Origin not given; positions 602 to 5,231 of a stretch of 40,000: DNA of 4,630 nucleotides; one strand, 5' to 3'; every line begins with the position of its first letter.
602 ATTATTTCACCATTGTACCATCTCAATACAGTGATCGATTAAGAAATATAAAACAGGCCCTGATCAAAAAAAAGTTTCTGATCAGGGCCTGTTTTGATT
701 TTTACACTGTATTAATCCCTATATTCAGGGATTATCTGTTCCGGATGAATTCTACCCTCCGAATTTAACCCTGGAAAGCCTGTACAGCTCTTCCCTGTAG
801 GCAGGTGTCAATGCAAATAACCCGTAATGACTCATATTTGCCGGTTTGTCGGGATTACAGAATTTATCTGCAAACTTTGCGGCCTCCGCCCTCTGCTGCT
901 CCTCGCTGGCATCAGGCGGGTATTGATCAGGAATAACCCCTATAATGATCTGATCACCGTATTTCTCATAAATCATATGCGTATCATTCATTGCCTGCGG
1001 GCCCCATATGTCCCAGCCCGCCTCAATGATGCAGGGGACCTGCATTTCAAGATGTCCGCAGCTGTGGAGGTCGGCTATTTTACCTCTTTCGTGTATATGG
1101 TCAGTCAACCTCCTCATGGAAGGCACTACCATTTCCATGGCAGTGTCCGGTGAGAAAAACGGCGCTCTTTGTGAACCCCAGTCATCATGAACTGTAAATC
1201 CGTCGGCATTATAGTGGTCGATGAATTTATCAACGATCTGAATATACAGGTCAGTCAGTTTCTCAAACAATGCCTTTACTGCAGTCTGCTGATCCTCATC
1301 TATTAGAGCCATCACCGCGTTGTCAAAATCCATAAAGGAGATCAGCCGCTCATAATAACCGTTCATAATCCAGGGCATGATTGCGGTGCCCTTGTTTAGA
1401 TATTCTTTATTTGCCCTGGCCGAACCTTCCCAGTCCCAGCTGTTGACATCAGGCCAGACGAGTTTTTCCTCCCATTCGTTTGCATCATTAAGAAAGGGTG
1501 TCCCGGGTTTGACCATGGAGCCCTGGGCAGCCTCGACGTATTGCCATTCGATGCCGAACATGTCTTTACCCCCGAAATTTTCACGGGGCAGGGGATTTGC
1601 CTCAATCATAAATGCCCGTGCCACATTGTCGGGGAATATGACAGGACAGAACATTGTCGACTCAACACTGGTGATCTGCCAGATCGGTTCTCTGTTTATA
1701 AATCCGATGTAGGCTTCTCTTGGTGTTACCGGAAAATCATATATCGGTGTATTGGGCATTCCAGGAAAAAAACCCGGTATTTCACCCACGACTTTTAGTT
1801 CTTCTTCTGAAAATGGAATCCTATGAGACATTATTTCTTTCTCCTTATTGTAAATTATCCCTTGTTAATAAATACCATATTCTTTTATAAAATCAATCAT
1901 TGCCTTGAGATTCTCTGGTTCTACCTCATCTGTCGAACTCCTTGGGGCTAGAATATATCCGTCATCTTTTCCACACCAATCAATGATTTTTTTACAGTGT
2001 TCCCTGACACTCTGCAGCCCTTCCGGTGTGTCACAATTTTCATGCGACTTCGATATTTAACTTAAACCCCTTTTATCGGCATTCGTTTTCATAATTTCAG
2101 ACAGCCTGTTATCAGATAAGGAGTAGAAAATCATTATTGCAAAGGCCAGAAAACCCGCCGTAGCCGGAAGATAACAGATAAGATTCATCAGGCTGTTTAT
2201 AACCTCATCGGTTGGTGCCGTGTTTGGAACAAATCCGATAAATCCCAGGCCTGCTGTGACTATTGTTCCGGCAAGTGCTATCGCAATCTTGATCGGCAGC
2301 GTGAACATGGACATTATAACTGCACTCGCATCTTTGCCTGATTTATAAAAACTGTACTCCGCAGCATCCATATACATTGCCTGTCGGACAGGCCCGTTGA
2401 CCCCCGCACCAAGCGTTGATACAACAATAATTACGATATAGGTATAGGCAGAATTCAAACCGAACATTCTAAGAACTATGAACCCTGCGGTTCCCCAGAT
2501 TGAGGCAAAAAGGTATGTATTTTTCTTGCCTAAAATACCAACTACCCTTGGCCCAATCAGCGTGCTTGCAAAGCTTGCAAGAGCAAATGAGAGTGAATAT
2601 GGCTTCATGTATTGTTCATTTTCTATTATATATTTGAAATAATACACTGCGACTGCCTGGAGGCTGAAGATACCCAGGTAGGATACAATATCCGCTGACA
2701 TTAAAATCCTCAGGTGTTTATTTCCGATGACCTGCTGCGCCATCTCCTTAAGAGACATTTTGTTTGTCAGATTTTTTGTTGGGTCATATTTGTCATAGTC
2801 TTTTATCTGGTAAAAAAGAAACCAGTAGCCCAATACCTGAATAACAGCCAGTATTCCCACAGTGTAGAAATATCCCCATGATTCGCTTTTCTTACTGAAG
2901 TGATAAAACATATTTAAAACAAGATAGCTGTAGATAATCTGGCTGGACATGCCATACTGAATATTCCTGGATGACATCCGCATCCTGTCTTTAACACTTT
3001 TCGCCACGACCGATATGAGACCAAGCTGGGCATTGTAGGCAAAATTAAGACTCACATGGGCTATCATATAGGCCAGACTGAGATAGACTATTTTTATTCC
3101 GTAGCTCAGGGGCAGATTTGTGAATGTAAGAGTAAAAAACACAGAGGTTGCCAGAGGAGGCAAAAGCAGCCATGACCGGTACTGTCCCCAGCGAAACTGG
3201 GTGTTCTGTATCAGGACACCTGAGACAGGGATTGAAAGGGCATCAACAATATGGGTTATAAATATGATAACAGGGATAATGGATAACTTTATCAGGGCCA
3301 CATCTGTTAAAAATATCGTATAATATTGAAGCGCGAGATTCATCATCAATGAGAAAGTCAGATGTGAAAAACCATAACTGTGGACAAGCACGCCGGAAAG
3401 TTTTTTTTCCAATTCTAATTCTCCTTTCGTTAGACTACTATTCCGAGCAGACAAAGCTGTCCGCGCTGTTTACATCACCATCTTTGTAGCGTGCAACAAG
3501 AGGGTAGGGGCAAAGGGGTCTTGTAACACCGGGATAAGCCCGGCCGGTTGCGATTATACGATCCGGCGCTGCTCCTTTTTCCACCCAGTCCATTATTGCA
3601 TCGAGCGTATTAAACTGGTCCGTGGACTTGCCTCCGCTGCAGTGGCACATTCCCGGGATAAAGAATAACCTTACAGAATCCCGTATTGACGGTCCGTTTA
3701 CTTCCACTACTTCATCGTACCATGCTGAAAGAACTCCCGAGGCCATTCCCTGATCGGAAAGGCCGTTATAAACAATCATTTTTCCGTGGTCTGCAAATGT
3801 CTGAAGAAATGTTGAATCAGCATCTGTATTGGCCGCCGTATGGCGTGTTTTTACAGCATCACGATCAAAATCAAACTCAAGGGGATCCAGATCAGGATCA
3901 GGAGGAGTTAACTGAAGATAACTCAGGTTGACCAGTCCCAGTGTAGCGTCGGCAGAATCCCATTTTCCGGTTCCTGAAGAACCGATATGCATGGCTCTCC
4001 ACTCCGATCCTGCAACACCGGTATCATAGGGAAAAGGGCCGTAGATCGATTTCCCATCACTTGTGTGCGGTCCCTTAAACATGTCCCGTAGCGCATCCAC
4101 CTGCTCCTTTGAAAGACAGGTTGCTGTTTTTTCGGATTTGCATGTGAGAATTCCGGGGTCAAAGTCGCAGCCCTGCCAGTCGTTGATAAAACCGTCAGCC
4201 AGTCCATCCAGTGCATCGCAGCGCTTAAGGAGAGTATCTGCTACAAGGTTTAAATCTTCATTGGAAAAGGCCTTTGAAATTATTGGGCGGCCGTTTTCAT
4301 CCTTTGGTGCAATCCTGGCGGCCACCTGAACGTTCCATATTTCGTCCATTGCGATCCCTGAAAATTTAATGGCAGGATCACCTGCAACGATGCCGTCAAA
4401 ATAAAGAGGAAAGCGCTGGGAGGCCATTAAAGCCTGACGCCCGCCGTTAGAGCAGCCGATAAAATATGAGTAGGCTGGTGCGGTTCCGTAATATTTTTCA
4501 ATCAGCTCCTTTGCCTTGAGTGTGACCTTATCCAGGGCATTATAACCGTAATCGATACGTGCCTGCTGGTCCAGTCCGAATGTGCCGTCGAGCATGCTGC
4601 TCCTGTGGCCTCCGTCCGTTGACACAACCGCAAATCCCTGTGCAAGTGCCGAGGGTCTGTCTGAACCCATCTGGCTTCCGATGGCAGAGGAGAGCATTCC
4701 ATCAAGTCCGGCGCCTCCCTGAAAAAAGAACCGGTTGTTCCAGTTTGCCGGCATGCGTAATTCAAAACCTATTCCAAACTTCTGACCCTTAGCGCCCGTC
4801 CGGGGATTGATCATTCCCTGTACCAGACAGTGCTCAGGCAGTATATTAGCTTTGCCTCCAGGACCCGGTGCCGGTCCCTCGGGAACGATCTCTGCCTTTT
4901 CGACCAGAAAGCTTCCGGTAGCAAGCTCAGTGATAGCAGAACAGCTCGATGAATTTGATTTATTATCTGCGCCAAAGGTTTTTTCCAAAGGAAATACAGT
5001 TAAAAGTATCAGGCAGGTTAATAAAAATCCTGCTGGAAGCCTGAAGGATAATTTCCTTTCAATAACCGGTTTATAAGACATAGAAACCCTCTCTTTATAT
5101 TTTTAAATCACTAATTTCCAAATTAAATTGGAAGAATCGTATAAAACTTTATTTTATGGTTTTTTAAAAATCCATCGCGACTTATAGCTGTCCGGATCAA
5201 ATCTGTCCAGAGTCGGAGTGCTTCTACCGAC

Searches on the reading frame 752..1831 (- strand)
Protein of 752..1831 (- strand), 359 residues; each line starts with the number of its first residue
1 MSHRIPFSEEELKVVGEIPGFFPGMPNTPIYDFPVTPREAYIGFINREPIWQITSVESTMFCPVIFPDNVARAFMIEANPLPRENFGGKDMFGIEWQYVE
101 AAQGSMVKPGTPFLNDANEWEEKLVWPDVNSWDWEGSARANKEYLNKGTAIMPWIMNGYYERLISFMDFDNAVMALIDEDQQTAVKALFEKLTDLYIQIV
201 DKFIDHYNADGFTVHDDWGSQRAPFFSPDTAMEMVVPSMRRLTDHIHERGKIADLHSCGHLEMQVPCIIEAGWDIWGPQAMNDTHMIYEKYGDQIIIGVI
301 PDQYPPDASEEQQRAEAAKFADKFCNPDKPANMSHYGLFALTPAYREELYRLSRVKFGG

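Call 66: search_protein_families(library=pfam, proteins=[window:752-1831:-], max_evalue=0.001)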
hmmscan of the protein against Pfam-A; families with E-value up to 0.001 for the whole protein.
window:752-1831:- (359 aa): 1 family
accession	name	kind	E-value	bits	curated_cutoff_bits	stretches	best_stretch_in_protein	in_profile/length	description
PF01208.23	URO-D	-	4.4e-08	33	23.9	1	168-322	161-310/346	Uroporphyrinogen decarboxylase (URO-D)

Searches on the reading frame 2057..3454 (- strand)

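Call 66: search_protein_families(library=pfam, proteins=[window:2057-3454:-], max_evalue=0.001)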
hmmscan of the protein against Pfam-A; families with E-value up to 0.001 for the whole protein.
window:2057-3454:- (465 aa): 1 family
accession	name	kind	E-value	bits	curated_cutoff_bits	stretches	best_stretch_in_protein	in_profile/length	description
PF13347.12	MFS_2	-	3.4e-76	256.9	27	1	26-447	1-426/427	MFS/sugar transport protein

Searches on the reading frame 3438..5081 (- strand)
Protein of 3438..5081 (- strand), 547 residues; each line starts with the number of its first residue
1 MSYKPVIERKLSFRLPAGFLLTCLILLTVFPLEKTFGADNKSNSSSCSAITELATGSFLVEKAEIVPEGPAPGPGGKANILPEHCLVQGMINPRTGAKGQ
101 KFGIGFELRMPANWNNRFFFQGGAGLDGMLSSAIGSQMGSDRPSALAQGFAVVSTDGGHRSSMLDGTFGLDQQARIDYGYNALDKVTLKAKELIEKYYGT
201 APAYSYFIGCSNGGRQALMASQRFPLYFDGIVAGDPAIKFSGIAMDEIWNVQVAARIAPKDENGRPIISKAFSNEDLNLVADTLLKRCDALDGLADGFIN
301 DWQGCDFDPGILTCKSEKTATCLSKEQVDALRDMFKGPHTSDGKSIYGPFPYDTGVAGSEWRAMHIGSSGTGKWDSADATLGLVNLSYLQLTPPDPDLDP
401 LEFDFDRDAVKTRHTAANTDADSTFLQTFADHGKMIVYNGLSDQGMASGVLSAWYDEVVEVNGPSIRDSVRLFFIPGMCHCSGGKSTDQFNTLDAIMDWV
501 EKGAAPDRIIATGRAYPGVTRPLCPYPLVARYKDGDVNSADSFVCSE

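Call 66: search_protein_families(library=pfam, proteins=[window:3438-5081:-], max_evalue=0.001)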
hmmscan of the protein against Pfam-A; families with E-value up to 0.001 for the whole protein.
window:3438-5081:- (547 aa): 2 families
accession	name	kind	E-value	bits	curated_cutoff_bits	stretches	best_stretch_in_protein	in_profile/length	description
PF07519.17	Tannase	-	1.9e-106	357.3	29.8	1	85-545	1-489/490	Tannase and feruloyl esterase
PF19878.5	DUF6351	-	0.00015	20.9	22.4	0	109-234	193-301/655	Tannase-like family of unknown function (DUF6351)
